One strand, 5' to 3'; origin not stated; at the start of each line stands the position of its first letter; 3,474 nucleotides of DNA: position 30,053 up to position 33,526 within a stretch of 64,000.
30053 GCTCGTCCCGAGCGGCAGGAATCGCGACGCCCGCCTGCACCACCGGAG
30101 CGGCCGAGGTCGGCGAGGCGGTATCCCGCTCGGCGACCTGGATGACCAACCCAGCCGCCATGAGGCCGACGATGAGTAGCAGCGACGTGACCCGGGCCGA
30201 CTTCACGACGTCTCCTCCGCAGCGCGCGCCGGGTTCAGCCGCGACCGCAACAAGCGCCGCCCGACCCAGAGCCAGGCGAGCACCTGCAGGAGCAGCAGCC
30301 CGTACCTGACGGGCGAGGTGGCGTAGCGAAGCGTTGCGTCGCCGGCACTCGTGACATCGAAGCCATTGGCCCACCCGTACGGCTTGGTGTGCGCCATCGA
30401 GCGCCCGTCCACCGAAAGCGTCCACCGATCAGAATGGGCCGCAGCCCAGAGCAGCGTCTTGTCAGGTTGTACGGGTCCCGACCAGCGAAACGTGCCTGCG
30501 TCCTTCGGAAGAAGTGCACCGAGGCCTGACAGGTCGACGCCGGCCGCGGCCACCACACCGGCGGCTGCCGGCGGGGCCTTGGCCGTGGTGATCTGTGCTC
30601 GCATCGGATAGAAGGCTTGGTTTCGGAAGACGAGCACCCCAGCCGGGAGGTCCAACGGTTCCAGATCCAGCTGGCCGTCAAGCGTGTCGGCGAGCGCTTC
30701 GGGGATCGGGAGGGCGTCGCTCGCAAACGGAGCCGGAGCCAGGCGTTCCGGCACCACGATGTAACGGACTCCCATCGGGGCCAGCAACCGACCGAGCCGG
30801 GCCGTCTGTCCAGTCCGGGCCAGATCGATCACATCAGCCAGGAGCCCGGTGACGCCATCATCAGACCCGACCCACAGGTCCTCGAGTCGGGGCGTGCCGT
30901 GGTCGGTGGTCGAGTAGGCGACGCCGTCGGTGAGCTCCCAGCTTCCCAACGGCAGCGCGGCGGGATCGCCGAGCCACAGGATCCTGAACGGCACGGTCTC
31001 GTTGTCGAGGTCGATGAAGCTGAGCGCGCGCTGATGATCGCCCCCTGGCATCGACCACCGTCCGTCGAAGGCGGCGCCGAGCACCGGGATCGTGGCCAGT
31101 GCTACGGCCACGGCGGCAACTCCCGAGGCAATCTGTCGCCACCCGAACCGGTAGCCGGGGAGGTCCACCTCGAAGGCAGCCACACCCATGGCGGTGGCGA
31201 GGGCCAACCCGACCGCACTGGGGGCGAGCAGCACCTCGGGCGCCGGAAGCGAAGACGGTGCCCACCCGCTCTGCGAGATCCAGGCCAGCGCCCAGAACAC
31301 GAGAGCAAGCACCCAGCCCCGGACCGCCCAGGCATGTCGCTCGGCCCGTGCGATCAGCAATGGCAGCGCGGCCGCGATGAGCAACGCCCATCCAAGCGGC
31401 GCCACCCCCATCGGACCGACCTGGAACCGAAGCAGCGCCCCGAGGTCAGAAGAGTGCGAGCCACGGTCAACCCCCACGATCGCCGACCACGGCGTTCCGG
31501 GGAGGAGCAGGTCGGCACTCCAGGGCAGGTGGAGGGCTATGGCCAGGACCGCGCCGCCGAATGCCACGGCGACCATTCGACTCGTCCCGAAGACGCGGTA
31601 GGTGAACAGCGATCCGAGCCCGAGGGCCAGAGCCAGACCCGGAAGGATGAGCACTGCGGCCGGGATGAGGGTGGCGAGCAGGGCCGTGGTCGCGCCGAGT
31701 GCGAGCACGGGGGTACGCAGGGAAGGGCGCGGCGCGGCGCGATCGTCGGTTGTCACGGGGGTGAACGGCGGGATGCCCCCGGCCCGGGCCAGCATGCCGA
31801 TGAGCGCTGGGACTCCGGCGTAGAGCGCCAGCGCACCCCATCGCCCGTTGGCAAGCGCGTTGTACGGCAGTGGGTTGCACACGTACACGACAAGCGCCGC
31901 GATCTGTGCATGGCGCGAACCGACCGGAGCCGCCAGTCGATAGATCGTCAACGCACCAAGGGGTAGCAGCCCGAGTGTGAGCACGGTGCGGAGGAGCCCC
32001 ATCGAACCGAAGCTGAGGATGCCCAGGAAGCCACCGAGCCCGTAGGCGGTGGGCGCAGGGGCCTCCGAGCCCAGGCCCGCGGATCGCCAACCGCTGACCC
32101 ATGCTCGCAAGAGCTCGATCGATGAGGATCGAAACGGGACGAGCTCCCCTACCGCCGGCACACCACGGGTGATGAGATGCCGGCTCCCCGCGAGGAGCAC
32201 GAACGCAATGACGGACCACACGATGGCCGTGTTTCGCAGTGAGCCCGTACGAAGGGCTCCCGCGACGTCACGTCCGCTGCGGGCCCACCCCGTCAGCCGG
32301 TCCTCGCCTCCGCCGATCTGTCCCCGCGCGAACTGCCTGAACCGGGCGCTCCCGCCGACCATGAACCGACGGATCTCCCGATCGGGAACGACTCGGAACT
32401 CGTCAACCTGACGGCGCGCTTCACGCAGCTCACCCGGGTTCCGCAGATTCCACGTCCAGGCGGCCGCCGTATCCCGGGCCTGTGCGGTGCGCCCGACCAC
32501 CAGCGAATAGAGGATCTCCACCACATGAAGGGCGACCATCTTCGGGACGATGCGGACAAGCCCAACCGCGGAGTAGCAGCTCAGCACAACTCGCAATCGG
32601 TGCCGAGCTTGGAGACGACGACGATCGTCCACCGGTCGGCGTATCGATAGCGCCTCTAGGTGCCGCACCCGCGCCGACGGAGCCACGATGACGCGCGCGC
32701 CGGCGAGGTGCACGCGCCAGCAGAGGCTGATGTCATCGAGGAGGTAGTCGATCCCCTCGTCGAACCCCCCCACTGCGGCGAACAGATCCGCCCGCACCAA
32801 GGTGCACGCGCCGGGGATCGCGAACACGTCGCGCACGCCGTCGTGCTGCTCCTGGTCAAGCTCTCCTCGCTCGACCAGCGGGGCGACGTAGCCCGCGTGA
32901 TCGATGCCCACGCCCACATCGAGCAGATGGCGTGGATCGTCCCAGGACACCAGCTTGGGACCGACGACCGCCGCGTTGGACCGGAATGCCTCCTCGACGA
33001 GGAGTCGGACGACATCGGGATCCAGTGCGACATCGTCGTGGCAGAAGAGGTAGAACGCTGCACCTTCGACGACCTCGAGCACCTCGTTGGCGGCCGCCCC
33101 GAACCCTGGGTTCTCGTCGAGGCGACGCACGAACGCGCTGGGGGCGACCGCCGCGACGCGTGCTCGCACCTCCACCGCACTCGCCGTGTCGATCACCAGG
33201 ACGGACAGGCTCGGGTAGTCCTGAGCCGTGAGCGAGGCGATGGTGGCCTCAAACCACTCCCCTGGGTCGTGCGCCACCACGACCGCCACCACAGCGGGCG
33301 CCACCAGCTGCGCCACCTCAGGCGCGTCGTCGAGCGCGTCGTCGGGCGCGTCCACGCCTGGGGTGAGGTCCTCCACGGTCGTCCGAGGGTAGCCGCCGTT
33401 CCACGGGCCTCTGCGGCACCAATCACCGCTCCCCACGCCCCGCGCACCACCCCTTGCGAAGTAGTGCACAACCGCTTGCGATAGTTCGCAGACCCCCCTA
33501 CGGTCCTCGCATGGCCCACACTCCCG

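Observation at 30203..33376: Single polypeptide fusing a cytoplasmic GT2 transferase to a giant polytopic, YfhO/GT-C-like module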

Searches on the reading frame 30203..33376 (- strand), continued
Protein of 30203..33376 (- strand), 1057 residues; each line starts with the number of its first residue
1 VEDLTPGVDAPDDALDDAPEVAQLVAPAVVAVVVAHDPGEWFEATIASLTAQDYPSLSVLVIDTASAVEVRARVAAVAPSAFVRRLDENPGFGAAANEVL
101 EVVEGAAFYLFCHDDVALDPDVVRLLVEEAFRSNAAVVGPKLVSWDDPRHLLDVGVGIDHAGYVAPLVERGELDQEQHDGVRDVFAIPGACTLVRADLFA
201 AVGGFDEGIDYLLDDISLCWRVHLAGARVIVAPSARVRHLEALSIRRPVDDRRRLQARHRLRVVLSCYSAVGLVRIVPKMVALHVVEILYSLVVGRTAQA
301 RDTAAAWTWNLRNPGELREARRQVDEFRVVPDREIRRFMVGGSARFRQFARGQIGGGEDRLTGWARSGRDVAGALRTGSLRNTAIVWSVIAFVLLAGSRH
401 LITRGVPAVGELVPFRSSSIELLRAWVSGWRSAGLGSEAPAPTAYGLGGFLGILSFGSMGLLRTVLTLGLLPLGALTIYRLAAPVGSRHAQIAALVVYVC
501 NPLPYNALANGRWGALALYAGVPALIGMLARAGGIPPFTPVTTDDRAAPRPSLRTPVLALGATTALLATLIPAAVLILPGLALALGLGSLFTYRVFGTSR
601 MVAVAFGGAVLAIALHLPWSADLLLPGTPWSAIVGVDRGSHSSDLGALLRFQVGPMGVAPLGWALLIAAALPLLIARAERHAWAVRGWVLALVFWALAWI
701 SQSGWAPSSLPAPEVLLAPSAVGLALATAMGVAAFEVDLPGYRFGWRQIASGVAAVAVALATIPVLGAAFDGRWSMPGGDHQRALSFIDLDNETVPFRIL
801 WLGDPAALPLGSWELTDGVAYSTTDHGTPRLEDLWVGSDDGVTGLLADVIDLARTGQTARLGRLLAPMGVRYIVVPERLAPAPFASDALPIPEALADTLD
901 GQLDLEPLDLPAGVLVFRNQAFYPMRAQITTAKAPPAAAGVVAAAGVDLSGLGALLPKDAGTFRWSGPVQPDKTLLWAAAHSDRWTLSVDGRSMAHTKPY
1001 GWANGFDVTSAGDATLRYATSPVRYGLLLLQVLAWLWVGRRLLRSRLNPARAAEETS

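Call 76: search_protein_families(library=ncbifam, alignment_id=A2, max_evalue=0.01)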
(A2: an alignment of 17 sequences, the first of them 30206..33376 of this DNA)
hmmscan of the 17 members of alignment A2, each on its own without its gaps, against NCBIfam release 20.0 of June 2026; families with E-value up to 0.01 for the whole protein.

A. member 1, window:30206-33376:- (1057 aa): 8 families
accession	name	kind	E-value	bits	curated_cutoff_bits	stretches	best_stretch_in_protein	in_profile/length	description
TIGR03965.1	mycofact_glyco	equivalog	4.2e-15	55.6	280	1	27-240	74-281/467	mycofactocin biosynthesis glycosyltransferase MftF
TIGR03937.1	PgaC_IcaA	equivalog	2e-09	36.9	422.3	1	25-240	43-251/407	poly-beta-1,6-N-acetyl-D-glucosamine synthase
TIGR03469.1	HpnB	hypoth_equivalog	2.8e-07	29.9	379.25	1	16-79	33-96/386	hopene-associated glycosyltransferase HpnB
NF050113.1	gal_furan_GlfT1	equivalog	3.3e-07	29.9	330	1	29-151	1-126/290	galactofuranosyltransferase GlfT1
NF041875.1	EPS_EpsD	equivalog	7.4e-07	28.9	370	1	40-239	12-206/325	exopolysaccharide biosynthesis glycosyltransferase EpsD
NF041394.1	GtaseAglG_Halo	equivalog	8.1e-05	22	440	1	29-239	5-215/304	glucosyl-dolichyl phosphate glucuronosyltransferase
NF007482.0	PRK10073.1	equivalog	0.0051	15.8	423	1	30-134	9-114/334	glycosyltransferase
TIGR01556.1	rhamnosyltran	subfamily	0.0064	15.7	200.55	1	42-240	10-201/281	rhamnosyltransferase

B. families by the number of members that match (of 17 scanned): 13 families
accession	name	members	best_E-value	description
TIGR03937.1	PgaC_IcaA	15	1.2e-09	poly-beta-1,6-N-acetyl-D-glucosamine synthase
TIGR03965.1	mycofact_glyco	14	7.8e-19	mycofactocin biosynthesis glycosyltransferase MftF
NF041875.1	EPS_EpsD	11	3.4e-08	exopolysaccharide biosynthesis glycosyltransferase EpsD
TIGR03469.1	HpnB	8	2.8e-07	hopene-associated glycosyltransferase HpnB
NF050113.1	gal_furan_GlfT1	8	3.3e-07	galactofuranosyltransferase GlfT1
TIGR04283.1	glyco_like_mftF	8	4.6e-07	TIGR04283 family arsenosugar biosynthesis glycosyltransferase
TIGR01556.1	rhamnosyltran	8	1.2e-06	rhamnosyltransferase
NF041394.1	GtaseAglG_Halo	7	6.7e-05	glucosyl-dolichyl phosphate glucuronosyltransferase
NF007482.0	PRK10073.1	3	0.00091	glycosyltransferase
NF045692.1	OglycostaseCruG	3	0.0032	2'-O-glycosyltransferase CruG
NF050050.1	ProtGlycPglI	2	0.00018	GalNAc(5)-diNAcBac-PP-undecaprenol beta-1,3-glucosyltransferase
TIGR03472.1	HpnI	2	0.0011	bacteriohopanetetrol glucosamine biosynthesis glycosyltransferase HpnI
NF038299.1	EPS_HpsN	1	0.0014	hormogonium polysaccharide biosynthesis glycosyltransferase HpsN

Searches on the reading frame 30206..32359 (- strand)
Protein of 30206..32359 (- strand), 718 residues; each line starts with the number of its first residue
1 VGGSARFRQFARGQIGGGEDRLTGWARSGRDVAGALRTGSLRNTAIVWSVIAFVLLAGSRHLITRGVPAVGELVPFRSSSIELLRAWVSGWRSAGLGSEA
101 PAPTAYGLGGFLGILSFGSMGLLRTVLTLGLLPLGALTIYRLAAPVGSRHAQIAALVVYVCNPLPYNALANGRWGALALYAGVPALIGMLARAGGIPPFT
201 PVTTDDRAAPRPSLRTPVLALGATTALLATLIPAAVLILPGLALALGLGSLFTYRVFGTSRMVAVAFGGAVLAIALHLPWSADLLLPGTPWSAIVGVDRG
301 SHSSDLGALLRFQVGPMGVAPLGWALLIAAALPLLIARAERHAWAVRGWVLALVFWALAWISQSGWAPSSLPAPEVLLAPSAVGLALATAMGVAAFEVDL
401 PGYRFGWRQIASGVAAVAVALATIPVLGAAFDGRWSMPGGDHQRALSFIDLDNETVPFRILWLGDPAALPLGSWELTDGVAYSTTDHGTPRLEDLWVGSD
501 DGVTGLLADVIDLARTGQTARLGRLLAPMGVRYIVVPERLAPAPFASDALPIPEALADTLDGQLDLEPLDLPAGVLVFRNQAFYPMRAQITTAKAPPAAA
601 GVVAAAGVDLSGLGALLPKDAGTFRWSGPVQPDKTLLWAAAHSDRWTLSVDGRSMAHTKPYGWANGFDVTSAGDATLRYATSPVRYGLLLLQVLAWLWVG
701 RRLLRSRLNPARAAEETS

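Call 23: search_protein_representatives(protein=window:30206-32359:-)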
Query: 718 residues. Proteins with E-value up to 0.001 (for the whole library): 1714; up to 1e-10: 1212; up to 1e-30: 675. The best 150 are listed.
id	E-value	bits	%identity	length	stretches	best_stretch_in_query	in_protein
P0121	8.2e-212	722.2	61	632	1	120-709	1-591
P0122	1.5e-168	579.2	45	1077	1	2-710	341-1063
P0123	1.0e-163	563.2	47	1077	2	214-707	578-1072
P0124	1.5e-161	556.0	47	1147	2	212-707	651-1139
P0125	2.7e-160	551.8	48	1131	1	36-708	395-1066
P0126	3.1e-160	551.7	45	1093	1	2-707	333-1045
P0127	1.1e-159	549.9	45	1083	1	2-708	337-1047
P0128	2.8e-158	545.2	46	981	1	8-699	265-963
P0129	1.9e-156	539.1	47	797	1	2-707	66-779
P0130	2.3e-154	532.2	49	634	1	116-708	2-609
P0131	3.5e-148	511.8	45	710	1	5-706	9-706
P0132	4.6e-146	504.8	47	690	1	29-703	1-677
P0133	3.1e-145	502.1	44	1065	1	3-715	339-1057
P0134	4.1e-142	491.8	43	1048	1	26-699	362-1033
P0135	9.0e-141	487.3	41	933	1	31-707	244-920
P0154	1.1e-120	420.9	41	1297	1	3-700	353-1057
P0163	6.1e-116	405.2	39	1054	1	2-701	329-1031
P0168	7.2e-114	398.4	38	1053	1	2-707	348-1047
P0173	4.4e-111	389.2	36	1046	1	30-712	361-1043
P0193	1.4e-104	367.6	36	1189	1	1-707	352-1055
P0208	2.8e-100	353.5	36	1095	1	3-705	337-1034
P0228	3.3e-96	340.0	33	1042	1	36-704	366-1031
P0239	8.0e-94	332.1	34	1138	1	6-699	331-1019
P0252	3.1e-92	326.9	34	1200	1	2-698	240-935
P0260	5.3e-90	319.5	36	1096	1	1-705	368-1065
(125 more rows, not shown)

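Call 45: predict_structure(alignment_id=A3)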
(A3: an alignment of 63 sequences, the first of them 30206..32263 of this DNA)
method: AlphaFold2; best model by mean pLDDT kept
length: 686 residues; sequences in the alignment: 63
mean_pLDDT: 86.1   pTM: 0.89
mean pLDDT of the five models: 86.1, 85.8, 83.0, 81.4, 80.4
residues with pLDDT >= 90: 385; 70-90: 207; 50-70: 74; < 50: 20
segments of 3 or more residues with pLDDT < 50: 1-5, 171-176, 282-286, 683-686
pLDDT, mean of each block of 10 residues (from residue 1): 55 85 80 82 92 92 90 95 94 91 95 88 88 84 94 96 80 50 94 96 97 96 92 98 95 88 79 64 51 68 81 94 92 86 92 90 75 63 70 69 61 90 94 90 91 93 84 89 92 95 89 77 92 90 90 94 86 87 90 93 95 96 94 95 96 95 97 80 46
secondary structure, 60 per line:
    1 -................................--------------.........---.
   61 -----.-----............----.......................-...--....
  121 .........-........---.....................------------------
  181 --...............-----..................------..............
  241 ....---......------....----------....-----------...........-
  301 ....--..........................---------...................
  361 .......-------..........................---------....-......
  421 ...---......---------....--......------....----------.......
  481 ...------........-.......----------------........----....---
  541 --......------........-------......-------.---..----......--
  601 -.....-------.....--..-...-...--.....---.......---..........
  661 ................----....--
elements in order (helices of 4 or more, strands of 3 or more residues): H2-33 H48-56 H72-83 H88-110 H117-129 H131-138 H142-162 H183-197 H203-220 H227-244 H248-253 H260-263 H274-277 H289-299 H301-304 H307-332 H342-367 H375-400 H410-413 H415-423 E427-432 E442-445 E448-453 H460-463 H474-483 H490-497 E499-505 H522-529 E534-537 E543-548 E555-559 H570-575 E593-598 E602-606 E614-618 E624-626 E633-637 E641-647 H651-676 H681-684

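Call 48: fold_search(model_id=the predicted structure, library=pdb)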
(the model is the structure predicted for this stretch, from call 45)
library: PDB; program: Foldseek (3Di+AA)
matches with E <= 10: 465; with E <= 0.001: 7
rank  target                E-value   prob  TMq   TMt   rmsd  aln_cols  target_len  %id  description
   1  6w98_A                7.2e-08  1.00  0.44  0.26  21.2       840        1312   13  Single-Particle Cryo-EM Structure of Arabinofuranosyltransferase AftD from Mycobacteria (released 2020-05-13)
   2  6wby                  3.0e-06  1.00  0.40  0.25  21.3       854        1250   13  Single-Particle Cryo-EM Structure of Arabinofuranosyltransferase AftD from Mycobacteria, Mutant R1389S Class 2 (released 2020-05-13)
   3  6wbx                  4.5e-05  1.00  0.39  0.24  21.8       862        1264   13  Single-Particle Cryo-EM Structure of Arabinofuranosyltransferase AftD from Mycobacteria, Mutant R1389S Class 1 (released 2020-05-13)
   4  3wak                  7.5e-05  1.00  0.38  0.32  10.8       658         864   13  Crystal structure of the Archaeoglobus fulgidus oligosaccharyltransferase (O29867_ARCFU) in the apo form (released 2013-10-30)
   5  7e9s_A                1.4e-04  1.00  0.39  0.32  10.9       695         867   14  Archaeal oligosaccharyltransferase AglB from Archaeoglobus fulgidus in complex with an inhibitory peptide and a dolich (released 2021-09-08)
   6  5gmy_A                1.4e-04  1.00  0.38  0.32  12.0       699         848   12  Crystal structure of the Archaeoglobus fulgidus oligosaccharyltransferase (O29867_ARCFU) tethered with an acceptor pep (released 2017-02-01)
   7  8if8_C                1.7e-04  1.00  0.40  0.45   8.8       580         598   13  Arabinosyltransferase AftA (released 2023-05-31)
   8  8b6l_I                1.4e-03  1.00  0.40  0.40  12.2       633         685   10  Subtomogram average of the human Sec61-TRAP-OSTA-translocon (released 2022-12-07)
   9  5f15                  1.5e-03  1.00  0.37  0.44  12.8       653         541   12  Crystal Structure of ArnT from Cupriavidus metallidurans bound to Undecaprenyl phosphate (released 2016-02-17)
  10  5ogl_A                1.8e-03  1.00  0.40  0.39  19.5       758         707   10  Structure of bacterial oligosaccharyltransferase PglB in complex with an acceptor peptide and an lipid-linked oligosac (released 2017-10-25)
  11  3waj                  1.8e-03  1.00  0.32  0.28  17.3       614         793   13  Crystal structure of the Archaeoglobus fulgidus oligosaccharyltransferase (O29867_ARCFU) complex with Zn and sulfate (released 2013-10-30)
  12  6s7o_A                1.9e-03  1.00  0.42  0.43  10.9       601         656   10  Cryo-EM structure of human oligosaccharyltransferase complex OST-A (released 2019-12-18)
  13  6gxc_A                2.2e-03  1.00  0.41  0.40  18.8       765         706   11  Bacterial oligosaccharyltransferase PglB in complex with an inhibitory peptide and a reactive lipid-linked oligosaccha (released 2018-11-14)
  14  8agb_A                5.2e-03  1.00  0.42  0.45  11.6       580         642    9  Structure of yeast oligosaccharylransferase complex with lipid-linked oligosaccharide bound (released 2022-12-07)
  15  6ftg_5                7.3e-03  1.00  0.44  0.46  11.7       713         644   10  Subtomogram average of OST-containing ribosome-translocon complexes from canine rough microsomal membranes (released 2018-03-21)
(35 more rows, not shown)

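Call 56: list_cluster_members(proteins=[P0173, P0193, P0208, P0228, P0239, P0252, P0260, P0163, P0168, P0154])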
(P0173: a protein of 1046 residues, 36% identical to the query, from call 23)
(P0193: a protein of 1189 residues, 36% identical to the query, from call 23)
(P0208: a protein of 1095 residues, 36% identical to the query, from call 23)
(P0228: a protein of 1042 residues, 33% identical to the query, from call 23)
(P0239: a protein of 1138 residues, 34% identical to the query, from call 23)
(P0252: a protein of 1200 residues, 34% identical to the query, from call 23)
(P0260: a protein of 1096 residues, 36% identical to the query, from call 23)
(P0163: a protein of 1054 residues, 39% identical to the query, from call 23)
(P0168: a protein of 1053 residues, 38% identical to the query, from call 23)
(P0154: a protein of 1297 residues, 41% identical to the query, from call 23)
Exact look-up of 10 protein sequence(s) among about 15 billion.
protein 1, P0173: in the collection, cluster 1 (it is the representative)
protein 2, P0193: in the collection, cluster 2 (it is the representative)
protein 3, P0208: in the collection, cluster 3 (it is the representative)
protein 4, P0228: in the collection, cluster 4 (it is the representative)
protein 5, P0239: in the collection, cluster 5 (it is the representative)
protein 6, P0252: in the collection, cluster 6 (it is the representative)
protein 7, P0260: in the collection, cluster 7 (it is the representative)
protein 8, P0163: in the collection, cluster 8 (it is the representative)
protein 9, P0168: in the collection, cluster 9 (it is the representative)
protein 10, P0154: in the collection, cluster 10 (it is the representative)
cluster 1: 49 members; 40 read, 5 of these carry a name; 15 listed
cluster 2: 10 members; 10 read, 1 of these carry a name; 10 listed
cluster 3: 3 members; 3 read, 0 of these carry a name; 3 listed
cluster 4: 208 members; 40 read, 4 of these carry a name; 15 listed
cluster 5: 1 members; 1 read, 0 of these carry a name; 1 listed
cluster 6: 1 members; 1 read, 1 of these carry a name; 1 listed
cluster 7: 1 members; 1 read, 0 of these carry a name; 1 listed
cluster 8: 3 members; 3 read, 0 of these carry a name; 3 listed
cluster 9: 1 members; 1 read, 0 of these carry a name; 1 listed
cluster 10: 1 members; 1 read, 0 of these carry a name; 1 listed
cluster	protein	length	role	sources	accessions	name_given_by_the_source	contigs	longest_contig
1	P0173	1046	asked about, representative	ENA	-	-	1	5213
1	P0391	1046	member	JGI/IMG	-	GT2 family glycosyltransferase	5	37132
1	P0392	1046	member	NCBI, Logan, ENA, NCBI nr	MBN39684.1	MAG: hypothetical protein CL457_03325 [Acidimicrobiaceae bacterium] | hypothetical protein [Acidimicrobiaceae bacterium]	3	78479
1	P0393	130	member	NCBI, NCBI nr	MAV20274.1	MAG: hypothetical protein CL417_01880, partial [Acidimicrobiaceae bacterium] | hypothetical protein [Acidimicrobiaceae bacterium]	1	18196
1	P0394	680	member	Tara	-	strand:+ start:55 stop:2097 length:2043 start_codon:yes stop_codon:yes gene_type:complete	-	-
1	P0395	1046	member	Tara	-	strand:+ start:8719 stop:11859 length:3141 start_codon:yes stop_codon:yes ...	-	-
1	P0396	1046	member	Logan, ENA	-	-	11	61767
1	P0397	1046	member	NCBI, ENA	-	-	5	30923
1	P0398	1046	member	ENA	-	-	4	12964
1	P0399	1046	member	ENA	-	-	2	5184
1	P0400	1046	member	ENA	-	-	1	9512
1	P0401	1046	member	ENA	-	-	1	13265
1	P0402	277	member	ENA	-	-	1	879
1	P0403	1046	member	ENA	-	-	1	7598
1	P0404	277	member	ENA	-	-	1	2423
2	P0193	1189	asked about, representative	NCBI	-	-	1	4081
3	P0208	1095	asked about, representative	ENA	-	-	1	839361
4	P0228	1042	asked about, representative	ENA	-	-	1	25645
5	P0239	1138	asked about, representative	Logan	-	-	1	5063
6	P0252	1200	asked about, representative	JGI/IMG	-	GT2 family glycosyltransferase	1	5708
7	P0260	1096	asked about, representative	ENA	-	-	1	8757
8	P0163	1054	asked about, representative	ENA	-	-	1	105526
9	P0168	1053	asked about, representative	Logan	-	-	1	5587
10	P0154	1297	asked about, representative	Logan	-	-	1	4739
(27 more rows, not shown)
